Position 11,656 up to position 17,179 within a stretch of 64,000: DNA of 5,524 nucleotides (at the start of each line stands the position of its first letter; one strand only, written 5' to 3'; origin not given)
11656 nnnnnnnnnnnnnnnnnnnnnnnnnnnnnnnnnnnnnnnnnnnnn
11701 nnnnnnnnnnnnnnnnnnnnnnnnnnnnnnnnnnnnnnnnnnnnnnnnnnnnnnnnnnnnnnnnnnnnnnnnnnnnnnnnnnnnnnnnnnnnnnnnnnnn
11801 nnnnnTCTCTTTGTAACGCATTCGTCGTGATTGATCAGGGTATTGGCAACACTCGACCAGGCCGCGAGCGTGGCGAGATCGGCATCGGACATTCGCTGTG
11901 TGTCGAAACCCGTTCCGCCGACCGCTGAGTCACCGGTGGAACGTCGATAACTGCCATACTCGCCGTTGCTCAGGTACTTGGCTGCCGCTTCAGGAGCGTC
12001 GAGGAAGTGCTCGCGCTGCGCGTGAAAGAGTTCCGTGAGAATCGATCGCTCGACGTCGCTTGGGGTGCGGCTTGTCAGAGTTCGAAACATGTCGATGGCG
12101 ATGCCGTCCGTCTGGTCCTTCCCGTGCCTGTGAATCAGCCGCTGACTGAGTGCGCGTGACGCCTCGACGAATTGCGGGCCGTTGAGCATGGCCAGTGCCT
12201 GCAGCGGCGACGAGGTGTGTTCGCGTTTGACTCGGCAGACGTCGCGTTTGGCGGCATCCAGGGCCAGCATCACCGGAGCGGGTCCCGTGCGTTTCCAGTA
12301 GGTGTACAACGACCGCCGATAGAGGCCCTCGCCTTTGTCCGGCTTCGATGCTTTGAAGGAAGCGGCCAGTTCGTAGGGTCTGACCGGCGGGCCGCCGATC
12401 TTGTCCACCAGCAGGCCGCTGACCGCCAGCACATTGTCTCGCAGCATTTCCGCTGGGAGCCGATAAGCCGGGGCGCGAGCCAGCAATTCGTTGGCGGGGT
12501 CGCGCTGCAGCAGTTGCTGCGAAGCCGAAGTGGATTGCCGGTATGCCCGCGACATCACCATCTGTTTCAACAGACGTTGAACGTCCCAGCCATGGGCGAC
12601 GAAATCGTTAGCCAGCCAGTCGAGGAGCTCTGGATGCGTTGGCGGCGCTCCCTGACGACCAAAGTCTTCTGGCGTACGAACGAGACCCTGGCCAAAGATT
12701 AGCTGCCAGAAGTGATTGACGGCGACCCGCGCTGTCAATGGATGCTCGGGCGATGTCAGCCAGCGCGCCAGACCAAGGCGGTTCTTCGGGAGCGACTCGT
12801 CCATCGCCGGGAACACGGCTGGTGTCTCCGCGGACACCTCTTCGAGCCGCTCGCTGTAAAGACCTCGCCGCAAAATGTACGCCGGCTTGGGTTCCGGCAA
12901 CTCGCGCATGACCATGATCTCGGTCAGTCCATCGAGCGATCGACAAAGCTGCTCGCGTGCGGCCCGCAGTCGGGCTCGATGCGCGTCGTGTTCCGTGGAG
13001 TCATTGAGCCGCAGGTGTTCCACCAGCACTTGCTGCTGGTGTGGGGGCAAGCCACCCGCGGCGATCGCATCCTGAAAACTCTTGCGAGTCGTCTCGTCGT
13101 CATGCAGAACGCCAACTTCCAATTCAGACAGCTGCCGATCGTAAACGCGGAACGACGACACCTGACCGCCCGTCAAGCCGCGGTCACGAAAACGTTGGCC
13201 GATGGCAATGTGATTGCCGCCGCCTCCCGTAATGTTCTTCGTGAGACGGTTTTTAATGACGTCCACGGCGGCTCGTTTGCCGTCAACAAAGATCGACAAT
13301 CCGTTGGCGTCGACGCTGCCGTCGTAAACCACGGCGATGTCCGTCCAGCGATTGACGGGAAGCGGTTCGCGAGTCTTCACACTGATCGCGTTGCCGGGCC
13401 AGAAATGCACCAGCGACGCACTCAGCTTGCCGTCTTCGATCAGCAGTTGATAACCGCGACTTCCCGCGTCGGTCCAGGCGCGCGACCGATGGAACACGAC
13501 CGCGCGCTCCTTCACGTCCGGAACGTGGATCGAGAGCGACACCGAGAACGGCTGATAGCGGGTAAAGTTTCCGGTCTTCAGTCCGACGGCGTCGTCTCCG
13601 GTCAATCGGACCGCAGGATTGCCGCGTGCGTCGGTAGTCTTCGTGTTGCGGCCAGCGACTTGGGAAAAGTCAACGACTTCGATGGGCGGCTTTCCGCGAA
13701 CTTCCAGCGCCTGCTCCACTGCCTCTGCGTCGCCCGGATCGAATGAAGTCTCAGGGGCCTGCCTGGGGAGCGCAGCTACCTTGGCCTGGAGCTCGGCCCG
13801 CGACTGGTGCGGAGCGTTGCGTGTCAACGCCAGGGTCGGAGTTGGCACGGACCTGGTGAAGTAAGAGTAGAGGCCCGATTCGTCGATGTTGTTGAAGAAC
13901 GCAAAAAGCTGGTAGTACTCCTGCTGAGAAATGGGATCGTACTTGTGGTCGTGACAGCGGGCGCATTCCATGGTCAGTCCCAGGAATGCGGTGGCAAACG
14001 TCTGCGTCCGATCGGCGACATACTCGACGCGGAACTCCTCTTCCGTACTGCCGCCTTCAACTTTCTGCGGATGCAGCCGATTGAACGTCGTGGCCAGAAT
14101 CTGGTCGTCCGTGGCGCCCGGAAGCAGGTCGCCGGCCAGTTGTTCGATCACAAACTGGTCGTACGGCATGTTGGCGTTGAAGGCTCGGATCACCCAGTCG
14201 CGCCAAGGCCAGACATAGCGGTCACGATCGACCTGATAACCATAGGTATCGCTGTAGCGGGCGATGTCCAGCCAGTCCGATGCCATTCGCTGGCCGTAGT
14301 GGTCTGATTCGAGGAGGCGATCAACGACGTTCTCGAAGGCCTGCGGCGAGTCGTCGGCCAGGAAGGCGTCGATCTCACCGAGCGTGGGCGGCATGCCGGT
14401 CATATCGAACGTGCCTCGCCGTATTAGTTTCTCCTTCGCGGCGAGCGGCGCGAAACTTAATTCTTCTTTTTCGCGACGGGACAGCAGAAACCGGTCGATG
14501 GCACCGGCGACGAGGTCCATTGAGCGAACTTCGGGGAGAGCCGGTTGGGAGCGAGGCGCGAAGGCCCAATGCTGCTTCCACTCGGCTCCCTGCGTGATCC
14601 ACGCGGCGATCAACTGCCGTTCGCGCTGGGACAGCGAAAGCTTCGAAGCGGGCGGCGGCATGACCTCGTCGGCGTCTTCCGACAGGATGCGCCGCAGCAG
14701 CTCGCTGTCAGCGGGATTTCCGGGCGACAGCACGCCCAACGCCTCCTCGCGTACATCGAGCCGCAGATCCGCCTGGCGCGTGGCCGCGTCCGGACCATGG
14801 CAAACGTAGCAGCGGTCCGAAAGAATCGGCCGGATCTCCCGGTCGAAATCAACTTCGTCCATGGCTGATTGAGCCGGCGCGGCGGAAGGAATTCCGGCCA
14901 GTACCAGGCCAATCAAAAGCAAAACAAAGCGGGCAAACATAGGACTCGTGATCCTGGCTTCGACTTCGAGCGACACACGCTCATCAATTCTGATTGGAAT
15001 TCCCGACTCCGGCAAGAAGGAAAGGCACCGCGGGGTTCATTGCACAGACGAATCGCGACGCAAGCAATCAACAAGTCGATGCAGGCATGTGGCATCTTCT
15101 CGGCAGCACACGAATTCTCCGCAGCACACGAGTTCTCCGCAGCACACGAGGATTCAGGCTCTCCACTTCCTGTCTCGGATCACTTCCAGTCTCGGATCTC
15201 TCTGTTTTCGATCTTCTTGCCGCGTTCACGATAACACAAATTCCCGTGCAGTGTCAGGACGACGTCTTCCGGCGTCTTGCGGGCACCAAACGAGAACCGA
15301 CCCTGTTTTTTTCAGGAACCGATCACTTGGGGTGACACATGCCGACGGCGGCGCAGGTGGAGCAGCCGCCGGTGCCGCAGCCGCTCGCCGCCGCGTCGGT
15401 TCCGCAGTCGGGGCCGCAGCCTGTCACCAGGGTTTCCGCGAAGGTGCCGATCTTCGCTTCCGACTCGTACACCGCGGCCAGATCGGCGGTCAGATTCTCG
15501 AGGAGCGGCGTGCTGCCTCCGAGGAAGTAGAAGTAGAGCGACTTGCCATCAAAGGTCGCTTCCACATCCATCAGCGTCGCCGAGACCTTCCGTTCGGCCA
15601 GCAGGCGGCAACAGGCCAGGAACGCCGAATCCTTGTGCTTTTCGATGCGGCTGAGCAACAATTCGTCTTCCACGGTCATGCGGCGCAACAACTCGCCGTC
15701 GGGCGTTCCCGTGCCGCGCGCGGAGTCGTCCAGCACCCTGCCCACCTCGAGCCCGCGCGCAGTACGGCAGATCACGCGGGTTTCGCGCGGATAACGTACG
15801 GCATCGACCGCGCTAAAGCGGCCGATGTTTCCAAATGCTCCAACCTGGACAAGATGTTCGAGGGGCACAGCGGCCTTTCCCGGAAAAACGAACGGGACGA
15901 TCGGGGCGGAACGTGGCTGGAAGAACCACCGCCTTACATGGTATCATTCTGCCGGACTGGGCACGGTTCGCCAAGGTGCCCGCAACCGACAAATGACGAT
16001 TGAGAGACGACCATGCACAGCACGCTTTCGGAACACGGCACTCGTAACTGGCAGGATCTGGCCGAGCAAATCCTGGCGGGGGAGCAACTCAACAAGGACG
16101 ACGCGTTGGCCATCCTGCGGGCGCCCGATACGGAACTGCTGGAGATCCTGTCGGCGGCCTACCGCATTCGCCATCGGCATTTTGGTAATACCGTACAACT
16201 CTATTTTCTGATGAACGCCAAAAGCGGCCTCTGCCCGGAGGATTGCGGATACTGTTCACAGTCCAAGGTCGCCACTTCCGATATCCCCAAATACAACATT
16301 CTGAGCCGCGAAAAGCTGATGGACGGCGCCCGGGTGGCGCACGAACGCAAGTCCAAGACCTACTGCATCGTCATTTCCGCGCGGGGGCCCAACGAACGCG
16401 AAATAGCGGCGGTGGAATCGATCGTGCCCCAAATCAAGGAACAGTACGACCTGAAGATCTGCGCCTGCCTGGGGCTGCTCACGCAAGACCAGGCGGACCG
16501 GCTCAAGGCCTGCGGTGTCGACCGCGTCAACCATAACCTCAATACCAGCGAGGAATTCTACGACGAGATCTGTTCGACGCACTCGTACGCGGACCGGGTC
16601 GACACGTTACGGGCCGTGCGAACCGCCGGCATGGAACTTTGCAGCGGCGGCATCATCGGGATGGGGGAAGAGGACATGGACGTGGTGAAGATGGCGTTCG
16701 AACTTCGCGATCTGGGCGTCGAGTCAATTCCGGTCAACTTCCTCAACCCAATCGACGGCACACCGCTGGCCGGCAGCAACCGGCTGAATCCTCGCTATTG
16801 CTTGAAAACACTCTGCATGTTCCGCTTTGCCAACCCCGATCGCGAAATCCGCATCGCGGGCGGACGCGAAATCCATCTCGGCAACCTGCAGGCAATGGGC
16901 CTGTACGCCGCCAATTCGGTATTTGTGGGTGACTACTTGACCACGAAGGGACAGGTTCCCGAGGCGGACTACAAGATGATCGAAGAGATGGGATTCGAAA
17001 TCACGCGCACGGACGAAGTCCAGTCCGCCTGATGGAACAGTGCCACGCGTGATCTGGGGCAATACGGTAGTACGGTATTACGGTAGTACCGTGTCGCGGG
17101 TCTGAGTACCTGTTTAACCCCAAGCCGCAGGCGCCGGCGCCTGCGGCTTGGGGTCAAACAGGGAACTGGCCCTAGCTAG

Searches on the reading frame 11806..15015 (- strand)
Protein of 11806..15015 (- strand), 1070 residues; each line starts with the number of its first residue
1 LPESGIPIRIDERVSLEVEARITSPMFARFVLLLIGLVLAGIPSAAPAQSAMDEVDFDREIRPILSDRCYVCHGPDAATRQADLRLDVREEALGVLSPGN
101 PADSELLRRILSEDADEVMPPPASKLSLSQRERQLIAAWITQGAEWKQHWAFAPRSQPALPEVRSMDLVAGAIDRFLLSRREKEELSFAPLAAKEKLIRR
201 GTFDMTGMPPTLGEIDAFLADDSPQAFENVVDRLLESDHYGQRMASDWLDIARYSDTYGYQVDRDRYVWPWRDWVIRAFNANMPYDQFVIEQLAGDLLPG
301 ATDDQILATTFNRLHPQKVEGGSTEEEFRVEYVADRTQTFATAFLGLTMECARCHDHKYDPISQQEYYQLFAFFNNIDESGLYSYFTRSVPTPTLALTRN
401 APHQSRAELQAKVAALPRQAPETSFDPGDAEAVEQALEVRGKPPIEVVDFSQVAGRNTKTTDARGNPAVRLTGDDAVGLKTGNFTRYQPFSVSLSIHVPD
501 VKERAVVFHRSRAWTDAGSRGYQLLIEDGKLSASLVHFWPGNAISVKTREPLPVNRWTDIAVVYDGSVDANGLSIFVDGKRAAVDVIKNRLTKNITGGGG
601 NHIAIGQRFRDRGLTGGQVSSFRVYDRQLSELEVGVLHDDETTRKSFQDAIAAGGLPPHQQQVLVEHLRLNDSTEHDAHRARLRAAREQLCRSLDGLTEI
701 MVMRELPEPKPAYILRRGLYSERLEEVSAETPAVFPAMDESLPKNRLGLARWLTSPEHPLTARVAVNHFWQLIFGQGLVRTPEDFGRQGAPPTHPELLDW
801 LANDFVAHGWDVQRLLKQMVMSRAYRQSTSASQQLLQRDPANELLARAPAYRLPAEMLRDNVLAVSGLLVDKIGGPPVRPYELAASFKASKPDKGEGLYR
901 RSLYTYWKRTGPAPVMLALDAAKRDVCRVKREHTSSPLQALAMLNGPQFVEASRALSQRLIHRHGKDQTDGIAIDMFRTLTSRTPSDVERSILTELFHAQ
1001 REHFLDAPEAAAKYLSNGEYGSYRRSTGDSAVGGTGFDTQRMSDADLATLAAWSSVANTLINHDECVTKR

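Call 36: search_protein_families(library=pfam, proteins=[window:11806-15015:-], max_evalue=0.001)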
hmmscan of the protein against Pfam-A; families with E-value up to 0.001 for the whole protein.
window:11806-15015:- (1070 aa): 4 families
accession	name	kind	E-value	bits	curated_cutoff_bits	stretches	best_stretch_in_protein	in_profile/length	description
PF07587.16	PSD1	-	4.2e-96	321.5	28.5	1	745-996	1-243/244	Protein of unknown function (DUF1553)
PF07583.16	PSCyt2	-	8.2e-86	287.7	29.8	1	173-378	2-208/209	Protein of unknown function (DUF1549)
PF13385.13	Laminin_G_3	-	6.9e-16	59.2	27.6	1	472-634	2-150/151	Concanavalin A-like lectin/glucanases superfamily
PF07635.16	PSCyt1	-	1.9e-15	57.6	22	1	69-122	1-58/59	Planctomycete cytochrome C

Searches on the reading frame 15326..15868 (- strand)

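Call 36: search_protein_families(library=pfam, proteins=[window:15326-15868:-], max_evalue=0.001)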
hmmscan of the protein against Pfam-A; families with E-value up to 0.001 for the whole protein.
window:15326-15868:- (181 aa): 1 family
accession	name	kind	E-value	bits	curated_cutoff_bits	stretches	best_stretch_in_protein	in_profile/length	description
PF04468.17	PSP1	-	1.3e-08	35.5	27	1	59-135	2-78/86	PSP1 C-terminal conserved region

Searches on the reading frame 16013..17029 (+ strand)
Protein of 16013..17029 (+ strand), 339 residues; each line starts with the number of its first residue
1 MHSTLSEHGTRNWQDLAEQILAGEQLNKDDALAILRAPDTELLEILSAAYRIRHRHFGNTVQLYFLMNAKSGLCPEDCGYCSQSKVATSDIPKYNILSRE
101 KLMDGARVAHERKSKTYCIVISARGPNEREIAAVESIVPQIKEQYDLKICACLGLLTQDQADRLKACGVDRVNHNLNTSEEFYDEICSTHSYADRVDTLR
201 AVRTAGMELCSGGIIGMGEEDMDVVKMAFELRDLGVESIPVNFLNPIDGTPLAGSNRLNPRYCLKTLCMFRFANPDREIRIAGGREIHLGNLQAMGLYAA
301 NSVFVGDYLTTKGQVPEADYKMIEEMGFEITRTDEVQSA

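Call 36: search_protein_families(library=pfam, proteins=[window:16013-17029:+], max_evalue=0.001)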
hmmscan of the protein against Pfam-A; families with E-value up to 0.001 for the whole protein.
window:16013-17029:+ (339 aa): 2 families
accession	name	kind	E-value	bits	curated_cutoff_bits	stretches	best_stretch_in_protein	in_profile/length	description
PF06968.18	BATS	-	1.1e-27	96.5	22.2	1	240-329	1-88/88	Biotin and Thiamin Synthesis associated domain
PF04055.27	Radical_SAM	-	4.6e-20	72.9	29.5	1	73-228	6-163/166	Radical SAM superfamily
